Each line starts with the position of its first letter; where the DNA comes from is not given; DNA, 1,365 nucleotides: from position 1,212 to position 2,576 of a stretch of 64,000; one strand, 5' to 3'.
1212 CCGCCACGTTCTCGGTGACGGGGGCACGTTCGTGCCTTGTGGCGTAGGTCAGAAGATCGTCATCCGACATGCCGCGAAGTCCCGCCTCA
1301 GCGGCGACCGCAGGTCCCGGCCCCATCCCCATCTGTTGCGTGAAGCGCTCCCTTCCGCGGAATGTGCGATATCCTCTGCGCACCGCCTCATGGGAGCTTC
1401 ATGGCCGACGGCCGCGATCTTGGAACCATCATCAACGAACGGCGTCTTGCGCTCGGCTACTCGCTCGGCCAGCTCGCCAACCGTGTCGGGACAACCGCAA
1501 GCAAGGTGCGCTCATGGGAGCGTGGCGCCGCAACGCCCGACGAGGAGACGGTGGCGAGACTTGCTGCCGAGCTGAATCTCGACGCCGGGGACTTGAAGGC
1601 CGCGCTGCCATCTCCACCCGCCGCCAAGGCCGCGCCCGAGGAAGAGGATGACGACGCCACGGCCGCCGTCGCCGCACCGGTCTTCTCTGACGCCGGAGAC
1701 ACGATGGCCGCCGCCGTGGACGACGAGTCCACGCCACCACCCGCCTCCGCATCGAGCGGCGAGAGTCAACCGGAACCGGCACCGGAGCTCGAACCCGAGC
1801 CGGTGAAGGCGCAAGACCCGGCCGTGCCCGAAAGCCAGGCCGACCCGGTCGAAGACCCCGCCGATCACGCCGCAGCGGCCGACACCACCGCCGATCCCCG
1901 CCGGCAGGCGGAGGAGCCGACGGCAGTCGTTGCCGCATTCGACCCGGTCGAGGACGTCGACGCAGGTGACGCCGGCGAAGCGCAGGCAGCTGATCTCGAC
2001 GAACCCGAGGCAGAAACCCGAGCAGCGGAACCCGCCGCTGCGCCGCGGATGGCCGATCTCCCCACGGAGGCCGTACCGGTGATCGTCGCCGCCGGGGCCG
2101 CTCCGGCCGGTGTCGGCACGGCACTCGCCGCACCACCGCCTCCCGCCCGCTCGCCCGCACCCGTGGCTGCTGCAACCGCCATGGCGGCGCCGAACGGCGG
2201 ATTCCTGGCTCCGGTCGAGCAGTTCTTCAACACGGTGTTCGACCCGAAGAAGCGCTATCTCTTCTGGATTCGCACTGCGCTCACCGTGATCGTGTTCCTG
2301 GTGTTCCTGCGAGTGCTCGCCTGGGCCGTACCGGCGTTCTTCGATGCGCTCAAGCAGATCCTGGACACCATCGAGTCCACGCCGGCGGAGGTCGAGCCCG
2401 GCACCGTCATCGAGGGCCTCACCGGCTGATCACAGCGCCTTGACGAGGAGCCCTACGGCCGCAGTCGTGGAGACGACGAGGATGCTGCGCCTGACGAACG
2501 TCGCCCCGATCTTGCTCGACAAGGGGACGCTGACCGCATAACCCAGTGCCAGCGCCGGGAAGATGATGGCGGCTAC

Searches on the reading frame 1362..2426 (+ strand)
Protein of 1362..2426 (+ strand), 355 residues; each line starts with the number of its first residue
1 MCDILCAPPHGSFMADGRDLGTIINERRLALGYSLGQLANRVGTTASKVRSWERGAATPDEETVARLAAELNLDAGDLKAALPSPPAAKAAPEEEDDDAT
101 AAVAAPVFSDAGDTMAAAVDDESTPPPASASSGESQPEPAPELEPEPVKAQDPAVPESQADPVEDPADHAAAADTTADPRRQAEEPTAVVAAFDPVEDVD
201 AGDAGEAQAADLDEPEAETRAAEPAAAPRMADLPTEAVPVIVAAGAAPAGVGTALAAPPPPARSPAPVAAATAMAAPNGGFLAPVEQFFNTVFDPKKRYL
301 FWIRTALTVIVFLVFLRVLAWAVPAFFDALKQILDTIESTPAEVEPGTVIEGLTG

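Call 42: list_cluster_members(proteins=[P0241, window:1362-2426:+, window:4270-5526:+, window:5570-7483:+, window:17711-18754:+, window:28350-29966:+, window:60054-61409:+, window:13532-15391:-, window:19250-21820:-, window:23377-24843:-])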
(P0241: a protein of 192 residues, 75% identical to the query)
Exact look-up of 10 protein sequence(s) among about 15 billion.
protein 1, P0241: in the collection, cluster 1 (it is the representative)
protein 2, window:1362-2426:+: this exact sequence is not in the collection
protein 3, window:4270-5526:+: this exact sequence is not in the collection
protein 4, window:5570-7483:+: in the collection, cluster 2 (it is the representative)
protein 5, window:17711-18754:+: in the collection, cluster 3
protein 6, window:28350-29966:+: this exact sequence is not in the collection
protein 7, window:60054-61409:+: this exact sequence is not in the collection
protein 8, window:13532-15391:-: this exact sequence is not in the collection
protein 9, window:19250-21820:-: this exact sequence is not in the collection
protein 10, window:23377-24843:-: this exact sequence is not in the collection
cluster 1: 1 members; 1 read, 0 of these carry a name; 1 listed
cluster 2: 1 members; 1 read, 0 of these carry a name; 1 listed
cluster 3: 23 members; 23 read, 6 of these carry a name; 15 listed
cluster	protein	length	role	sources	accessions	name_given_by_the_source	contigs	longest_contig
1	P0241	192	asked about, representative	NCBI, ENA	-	-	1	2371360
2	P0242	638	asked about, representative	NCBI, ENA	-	-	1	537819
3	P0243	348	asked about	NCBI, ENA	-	-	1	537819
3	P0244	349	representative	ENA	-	-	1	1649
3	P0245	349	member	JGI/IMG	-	RNA polymerase primary sigma factor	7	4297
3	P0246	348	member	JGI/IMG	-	RNA polymerase primary sigma factor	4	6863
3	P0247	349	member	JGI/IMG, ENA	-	RNA polymerase primary sigma factor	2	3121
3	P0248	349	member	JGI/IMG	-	RNA polymerase primary sigma factor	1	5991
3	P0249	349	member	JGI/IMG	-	RNA polymerase primary sigma factor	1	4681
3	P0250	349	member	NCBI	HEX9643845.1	MAG TPA: sigma-70 family RNA polymerase sigma factor [Acidimicrobiia bacterium]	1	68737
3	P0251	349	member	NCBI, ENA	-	-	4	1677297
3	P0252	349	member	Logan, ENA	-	-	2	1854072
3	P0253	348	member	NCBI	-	-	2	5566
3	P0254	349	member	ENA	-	-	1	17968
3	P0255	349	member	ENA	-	-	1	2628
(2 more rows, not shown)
